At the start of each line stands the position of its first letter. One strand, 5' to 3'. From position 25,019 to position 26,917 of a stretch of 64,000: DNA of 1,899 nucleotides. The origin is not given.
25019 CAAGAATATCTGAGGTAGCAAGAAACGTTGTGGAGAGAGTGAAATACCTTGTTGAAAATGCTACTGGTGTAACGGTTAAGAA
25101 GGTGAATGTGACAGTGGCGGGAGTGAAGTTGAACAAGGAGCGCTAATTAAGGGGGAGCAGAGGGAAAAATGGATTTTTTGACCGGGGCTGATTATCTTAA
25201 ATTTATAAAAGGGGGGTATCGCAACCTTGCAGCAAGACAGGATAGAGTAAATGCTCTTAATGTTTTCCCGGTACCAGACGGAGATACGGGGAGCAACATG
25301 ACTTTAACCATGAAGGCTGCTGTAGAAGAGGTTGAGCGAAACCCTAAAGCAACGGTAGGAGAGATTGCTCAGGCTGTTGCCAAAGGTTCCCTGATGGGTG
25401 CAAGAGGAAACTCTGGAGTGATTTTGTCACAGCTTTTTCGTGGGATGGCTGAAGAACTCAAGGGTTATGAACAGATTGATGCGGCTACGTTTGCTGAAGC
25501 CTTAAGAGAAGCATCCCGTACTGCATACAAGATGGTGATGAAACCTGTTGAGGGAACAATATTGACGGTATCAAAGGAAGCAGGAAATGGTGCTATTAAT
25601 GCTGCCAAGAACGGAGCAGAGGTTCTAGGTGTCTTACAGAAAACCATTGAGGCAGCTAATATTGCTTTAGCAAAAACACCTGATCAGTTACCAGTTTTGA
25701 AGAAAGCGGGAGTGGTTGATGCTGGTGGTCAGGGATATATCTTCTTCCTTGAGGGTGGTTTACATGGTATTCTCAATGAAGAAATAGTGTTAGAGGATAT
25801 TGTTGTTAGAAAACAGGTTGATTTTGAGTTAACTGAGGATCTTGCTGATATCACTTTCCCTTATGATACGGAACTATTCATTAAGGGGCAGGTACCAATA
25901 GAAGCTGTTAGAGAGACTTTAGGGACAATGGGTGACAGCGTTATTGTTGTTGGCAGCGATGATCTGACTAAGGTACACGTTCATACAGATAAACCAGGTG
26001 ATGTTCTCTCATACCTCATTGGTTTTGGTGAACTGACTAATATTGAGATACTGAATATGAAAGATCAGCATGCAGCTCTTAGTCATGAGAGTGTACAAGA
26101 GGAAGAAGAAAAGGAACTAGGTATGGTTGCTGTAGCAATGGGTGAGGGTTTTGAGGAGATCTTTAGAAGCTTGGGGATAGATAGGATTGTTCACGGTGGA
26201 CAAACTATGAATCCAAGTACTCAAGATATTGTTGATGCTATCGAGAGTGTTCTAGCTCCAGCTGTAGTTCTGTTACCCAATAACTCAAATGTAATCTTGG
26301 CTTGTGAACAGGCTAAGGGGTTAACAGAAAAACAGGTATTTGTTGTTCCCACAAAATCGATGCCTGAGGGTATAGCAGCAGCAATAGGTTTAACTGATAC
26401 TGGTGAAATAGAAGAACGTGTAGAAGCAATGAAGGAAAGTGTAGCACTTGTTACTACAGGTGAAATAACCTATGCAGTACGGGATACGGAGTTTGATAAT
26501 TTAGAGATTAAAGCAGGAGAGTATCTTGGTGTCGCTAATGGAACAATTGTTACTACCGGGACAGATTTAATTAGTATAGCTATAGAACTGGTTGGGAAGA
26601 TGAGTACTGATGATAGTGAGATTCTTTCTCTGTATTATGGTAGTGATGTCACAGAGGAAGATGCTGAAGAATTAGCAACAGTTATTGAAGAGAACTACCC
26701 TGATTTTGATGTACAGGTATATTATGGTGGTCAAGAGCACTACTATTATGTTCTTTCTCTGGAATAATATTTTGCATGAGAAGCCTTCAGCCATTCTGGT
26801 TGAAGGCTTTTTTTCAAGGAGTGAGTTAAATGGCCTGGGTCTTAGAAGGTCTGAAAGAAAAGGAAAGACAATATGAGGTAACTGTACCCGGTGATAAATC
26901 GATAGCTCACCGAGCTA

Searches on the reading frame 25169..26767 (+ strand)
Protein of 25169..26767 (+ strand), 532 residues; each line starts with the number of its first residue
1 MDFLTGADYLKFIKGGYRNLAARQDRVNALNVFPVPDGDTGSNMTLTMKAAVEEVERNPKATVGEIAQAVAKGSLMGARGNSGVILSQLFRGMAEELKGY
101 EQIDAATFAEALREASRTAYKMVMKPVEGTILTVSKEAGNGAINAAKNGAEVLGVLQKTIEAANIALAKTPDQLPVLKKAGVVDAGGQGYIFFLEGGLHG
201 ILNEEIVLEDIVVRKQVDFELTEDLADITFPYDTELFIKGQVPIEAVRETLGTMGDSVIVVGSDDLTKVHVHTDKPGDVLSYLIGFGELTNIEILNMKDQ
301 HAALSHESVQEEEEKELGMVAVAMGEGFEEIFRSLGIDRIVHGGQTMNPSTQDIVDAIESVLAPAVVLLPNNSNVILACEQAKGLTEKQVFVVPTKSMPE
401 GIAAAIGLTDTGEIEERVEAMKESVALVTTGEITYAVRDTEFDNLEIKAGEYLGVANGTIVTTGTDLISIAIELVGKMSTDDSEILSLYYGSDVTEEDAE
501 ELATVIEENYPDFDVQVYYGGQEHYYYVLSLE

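Call 71: find_encoding_contigs(protein=window:25169-26767:+, flank=10000, max_places=1)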
Protein window:25169-26767:+ (532 aa): 4 contigs read that carry it; 1 place shown.
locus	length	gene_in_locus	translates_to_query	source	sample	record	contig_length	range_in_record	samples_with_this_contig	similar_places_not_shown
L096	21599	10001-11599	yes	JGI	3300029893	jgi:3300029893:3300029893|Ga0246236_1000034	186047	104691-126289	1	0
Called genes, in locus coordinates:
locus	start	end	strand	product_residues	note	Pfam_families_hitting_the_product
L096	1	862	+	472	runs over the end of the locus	PF01327:Pep_deformylase, PF00551:Formyl_trans_N, PF02911:Formyl_trans_C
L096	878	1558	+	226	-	PF04298:Zn_peptidase_2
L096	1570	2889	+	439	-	PF01029:NusB, PF22458:RsmF-B_ferredox, PF01189:Methyltr_RsmB-F, PF13847:Methyltransf_31 (weak)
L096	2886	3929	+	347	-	PF21016:RlmN_N, PF04055:Radical_SAM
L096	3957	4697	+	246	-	PF00481:PP2C, PF13672:PP2C_2, PF07228:SpoIIE (weak)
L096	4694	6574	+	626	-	PF00069:Pkinase, PF07714:PK_Tyr_Ser-Thr, PF01636:APH (faint), PF03109:ABC1 (weak), PF03793:PASTA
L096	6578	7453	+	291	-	PF16745:RsgA_N (weak), PF03193:RsgA_GTPase, PF00009:GTP_EFTU (weak), PF00005:ABC_tran (weak), PF13476:AAA_23 (faint), PF01926:MMR_HSR1 (weak)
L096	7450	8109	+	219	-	PF00834:Ribul_P_3_epim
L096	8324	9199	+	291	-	PF01430:HSP33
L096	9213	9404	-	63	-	PF00830:Ribosomal_L28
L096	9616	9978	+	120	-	PF03780:Asp23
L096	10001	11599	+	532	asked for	PF02734:Dak2, PF21645:FakA-like_M, PF13684:FakA-like_C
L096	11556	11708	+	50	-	-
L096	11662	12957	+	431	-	PF00275:EPSP_synthase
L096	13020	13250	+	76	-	PF00269:SASP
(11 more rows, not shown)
